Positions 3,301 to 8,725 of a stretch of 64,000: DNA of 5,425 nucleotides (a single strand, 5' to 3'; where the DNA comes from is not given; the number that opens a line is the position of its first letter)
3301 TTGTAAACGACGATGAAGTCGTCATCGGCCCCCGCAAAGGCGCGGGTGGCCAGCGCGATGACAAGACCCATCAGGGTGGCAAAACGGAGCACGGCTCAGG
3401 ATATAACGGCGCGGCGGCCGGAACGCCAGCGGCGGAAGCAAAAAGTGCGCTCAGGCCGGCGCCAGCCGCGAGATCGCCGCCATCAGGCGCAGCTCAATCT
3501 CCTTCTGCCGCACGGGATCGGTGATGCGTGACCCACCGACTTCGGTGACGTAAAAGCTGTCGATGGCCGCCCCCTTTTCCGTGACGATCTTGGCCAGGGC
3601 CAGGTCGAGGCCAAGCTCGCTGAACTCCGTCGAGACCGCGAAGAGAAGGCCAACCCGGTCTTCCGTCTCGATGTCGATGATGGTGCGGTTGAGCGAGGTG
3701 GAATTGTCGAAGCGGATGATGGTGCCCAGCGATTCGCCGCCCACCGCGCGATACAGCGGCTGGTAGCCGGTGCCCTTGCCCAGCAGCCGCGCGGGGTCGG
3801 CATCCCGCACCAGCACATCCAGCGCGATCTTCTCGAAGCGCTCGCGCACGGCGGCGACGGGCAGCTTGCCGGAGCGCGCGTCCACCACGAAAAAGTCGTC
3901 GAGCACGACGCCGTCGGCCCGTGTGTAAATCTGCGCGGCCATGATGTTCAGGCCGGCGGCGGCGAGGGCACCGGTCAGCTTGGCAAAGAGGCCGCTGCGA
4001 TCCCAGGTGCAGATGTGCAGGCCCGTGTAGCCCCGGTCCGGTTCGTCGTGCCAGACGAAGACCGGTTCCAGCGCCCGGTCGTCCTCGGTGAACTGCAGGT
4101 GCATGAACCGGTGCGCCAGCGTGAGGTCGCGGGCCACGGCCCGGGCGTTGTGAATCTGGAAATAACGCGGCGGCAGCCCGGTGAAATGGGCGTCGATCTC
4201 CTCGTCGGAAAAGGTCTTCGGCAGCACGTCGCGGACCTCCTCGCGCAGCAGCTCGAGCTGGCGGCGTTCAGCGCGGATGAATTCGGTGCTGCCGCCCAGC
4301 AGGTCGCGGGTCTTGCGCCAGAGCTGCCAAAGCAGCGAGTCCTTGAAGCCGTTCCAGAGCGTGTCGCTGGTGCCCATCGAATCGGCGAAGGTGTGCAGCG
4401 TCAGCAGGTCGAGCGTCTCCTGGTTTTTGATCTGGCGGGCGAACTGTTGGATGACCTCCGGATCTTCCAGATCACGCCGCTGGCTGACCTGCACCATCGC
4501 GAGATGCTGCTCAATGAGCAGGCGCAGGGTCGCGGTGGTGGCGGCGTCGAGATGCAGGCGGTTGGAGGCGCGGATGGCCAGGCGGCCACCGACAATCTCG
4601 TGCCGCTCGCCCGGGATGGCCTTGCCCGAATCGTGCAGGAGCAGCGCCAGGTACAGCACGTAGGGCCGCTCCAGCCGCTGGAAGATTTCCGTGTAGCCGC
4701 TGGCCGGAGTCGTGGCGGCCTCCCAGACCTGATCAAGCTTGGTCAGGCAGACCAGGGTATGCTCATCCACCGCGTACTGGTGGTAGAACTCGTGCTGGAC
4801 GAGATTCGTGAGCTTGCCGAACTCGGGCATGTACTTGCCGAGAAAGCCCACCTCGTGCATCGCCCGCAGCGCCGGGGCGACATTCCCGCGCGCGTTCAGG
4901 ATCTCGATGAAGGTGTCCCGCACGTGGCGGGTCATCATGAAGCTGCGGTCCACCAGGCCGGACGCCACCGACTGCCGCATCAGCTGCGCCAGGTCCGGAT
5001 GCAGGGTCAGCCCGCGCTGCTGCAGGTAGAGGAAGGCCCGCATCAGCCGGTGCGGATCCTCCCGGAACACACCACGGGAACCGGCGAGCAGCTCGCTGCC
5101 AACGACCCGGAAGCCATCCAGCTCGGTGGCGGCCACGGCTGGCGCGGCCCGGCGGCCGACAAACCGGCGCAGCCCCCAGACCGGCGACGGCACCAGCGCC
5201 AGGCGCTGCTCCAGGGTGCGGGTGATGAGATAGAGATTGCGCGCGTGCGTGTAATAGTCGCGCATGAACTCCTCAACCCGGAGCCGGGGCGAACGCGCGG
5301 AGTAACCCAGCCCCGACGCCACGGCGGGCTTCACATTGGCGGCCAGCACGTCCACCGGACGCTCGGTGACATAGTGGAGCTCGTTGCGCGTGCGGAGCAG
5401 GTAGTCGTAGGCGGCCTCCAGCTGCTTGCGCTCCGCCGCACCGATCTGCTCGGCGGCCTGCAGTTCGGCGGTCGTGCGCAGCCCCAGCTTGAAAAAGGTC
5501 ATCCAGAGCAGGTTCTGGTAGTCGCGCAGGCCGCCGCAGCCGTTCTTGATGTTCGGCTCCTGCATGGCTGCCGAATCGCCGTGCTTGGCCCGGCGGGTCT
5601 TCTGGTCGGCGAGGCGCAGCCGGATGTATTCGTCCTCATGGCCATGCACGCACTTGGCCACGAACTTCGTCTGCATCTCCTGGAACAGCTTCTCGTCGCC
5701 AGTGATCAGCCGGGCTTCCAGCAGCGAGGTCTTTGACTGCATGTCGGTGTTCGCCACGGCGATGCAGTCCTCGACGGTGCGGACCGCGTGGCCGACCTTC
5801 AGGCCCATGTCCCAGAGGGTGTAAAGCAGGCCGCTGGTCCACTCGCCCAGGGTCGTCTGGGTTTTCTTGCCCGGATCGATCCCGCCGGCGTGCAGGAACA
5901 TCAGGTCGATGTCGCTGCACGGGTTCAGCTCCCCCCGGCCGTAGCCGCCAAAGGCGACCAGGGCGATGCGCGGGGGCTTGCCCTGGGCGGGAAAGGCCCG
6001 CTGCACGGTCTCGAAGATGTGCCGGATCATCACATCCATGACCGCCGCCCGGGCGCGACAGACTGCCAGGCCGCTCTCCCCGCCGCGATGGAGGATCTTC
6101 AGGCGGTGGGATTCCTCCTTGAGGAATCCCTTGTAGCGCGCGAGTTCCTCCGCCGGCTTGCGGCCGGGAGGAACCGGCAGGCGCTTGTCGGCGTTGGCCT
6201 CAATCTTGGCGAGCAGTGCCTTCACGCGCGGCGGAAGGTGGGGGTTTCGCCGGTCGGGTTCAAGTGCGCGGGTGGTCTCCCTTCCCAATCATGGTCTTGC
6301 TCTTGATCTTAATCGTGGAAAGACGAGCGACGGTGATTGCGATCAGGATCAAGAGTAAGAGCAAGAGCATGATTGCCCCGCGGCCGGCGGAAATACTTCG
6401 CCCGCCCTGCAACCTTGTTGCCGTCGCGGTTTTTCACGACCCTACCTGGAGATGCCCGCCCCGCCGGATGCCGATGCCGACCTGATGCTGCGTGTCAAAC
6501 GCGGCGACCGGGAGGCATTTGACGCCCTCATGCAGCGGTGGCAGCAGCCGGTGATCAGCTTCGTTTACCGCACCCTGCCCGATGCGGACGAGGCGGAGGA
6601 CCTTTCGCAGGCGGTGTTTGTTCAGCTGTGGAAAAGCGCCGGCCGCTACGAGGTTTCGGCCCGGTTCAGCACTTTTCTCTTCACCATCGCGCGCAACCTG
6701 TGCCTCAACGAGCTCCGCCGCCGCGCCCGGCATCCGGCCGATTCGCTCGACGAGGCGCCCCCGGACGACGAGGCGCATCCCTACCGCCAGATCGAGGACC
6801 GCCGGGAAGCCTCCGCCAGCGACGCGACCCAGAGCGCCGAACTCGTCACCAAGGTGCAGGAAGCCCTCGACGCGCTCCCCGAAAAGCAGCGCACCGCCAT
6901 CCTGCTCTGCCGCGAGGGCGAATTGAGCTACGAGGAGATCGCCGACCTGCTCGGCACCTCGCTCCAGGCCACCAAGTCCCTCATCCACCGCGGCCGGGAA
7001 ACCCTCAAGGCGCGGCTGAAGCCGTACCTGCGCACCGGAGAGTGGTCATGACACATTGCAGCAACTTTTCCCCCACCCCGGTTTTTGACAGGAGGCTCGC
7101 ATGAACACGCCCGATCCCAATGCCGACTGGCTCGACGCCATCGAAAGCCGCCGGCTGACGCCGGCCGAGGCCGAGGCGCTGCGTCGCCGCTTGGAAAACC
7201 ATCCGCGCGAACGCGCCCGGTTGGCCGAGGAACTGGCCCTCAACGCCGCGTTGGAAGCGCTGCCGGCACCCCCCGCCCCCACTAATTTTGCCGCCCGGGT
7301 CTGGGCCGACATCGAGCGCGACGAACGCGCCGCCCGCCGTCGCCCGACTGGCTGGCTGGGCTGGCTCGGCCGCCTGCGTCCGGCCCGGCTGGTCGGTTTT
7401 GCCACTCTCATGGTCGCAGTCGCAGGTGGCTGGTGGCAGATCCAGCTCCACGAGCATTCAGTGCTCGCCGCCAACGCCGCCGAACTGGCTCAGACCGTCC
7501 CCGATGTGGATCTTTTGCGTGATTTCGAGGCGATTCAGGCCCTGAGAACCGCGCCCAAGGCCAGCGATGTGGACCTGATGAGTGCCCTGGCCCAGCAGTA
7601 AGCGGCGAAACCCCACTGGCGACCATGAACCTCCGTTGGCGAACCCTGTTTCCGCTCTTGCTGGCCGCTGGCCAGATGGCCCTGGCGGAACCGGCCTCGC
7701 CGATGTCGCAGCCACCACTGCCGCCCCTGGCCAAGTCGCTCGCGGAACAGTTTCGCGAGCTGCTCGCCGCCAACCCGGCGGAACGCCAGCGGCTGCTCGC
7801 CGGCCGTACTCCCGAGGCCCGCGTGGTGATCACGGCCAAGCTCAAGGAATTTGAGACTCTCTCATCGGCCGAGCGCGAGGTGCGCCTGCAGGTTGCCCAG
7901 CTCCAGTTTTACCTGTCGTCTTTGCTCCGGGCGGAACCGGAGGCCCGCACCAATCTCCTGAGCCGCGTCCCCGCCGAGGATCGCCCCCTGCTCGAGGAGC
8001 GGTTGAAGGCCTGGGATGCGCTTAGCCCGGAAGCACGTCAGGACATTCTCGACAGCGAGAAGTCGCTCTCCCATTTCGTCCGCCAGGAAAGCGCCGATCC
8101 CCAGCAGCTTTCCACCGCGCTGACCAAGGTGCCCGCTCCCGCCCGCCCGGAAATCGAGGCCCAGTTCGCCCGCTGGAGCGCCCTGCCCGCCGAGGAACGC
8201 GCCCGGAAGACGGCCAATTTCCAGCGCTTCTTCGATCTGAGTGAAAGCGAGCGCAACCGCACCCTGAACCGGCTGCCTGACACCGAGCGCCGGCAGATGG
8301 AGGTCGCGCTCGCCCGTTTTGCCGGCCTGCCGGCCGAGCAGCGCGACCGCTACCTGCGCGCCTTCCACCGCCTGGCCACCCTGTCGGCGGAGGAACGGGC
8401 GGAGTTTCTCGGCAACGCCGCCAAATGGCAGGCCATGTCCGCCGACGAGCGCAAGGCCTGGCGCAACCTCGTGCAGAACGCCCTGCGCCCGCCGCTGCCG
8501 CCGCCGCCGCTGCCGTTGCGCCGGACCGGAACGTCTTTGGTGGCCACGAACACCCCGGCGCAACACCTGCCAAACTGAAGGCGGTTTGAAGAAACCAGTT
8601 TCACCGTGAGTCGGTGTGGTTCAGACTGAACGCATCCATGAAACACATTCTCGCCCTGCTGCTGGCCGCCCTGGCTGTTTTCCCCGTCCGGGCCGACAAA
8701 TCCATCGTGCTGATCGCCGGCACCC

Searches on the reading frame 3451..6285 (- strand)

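Call 44: search_protein_families(library=pfam, proteins=[window:3451-6285:-], max_evalue=0.00001)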
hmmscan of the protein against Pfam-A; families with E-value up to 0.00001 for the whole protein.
window:3451-6285:- (944 aa): 4 families
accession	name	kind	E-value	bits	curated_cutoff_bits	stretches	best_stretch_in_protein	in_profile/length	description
PF08335.16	GlnD_UR_UTase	-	3.2e-31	108.7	21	1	221-354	3-136/141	GlnD PII-uridylyltransferase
PF01842.31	ACT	-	5.6e-13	48.8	27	1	762-808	9-56/66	ACT domain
PF24931.1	ACT_ACR9_3rd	-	3.5e-07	30.6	27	1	857-938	2-84/98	ACR9-like, ACT-like domain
PF03710.21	GlnE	-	6.3e-06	26.2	24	0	81-135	103-158/252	Glutamate-ammonia ligase adenylyltransferase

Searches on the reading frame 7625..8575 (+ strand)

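Call 44: search_protein_families(library=pfam, proteins=[window:7625-8575:+], max_evalue=0.00001)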
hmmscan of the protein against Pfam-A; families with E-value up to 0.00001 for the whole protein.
window:7625-8575:+ (317 aa): 1 family
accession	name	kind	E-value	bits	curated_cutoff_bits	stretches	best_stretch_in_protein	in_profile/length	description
PF11304.13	DUF3106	-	1e-17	64.9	24.3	2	115-212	4-101/104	Protein of unknown function (DUF3106)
